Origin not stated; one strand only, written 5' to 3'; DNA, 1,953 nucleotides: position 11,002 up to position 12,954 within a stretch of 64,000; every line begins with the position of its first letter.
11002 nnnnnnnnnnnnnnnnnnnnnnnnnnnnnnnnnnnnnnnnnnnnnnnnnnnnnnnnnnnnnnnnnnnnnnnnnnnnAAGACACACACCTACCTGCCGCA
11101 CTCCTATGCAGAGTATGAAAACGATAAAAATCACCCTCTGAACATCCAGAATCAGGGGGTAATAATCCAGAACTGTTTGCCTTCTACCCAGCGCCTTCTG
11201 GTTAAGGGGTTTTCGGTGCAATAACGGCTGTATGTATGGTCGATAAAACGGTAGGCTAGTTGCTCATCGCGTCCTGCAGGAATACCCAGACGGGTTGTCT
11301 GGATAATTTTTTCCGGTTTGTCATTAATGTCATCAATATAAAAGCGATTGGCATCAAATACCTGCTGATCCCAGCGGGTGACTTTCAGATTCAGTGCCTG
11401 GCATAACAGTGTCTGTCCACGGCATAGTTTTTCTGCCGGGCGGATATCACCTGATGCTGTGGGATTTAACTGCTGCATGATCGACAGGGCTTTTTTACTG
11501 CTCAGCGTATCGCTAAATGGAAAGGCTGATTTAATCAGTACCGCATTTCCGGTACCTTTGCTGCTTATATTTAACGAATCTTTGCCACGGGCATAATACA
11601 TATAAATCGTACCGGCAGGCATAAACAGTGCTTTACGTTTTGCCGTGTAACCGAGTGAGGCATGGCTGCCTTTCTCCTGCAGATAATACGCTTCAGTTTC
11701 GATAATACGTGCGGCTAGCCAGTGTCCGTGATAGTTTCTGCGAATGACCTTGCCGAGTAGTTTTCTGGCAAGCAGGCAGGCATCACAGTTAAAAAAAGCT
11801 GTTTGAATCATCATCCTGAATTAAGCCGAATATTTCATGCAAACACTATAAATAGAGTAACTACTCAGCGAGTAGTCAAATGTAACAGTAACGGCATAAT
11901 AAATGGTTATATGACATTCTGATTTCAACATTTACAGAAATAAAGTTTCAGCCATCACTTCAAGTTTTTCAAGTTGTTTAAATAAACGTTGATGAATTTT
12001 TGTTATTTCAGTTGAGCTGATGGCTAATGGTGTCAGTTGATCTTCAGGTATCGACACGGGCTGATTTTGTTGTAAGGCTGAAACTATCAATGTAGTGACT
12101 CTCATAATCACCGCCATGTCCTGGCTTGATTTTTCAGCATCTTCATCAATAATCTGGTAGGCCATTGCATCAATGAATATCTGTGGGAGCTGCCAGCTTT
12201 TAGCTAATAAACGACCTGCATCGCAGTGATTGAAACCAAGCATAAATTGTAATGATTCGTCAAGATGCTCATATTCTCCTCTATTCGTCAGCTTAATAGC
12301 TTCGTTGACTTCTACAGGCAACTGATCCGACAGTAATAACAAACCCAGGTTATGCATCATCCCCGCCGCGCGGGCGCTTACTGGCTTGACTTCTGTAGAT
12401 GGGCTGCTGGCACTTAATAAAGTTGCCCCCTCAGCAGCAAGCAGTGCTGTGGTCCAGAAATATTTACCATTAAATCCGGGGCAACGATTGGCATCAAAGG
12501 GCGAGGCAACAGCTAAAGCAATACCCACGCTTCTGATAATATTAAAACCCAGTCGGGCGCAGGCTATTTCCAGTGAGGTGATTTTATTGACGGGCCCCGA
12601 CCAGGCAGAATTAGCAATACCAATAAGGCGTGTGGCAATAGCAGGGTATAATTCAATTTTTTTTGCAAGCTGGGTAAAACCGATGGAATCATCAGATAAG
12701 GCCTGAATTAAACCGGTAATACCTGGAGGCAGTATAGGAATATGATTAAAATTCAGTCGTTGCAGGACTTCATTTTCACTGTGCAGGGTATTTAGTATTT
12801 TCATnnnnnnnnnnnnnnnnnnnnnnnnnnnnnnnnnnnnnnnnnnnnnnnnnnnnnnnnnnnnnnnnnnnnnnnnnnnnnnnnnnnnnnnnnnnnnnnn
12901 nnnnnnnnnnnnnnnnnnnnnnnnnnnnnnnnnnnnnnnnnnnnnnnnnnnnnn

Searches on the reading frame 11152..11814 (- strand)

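Call 13: search_protein_families(library=pfam, proteins=[window:11152-11814:-], max_evalue=0.00001)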
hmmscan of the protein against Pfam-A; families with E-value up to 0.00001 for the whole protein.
window:11152-11814:- (220 aa): 1 family
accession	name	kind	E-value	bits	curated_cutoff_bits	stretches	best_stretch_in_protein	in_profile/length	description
PF02245.21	Pur_DNA_glyco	-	6.8e-39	133.5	27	1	7-192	2-177/181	Methylpurine-DNA glycosylase (MPG)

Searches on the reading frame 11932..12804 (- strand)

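Call 13: search_protein_families(library=pfam, proteins=[window:11932-12804:-], max_evalue=0.00001)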
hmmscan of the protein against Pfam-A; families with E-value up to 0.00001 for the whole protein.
window:11932-12804:- (290 aa): 1 family
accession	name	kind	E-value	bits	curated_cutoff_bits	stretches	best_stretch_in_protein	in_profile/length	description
PF08668.18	HDOD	-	1.6e-30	106.5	22.9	1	22-217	1-193/196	HDOD domain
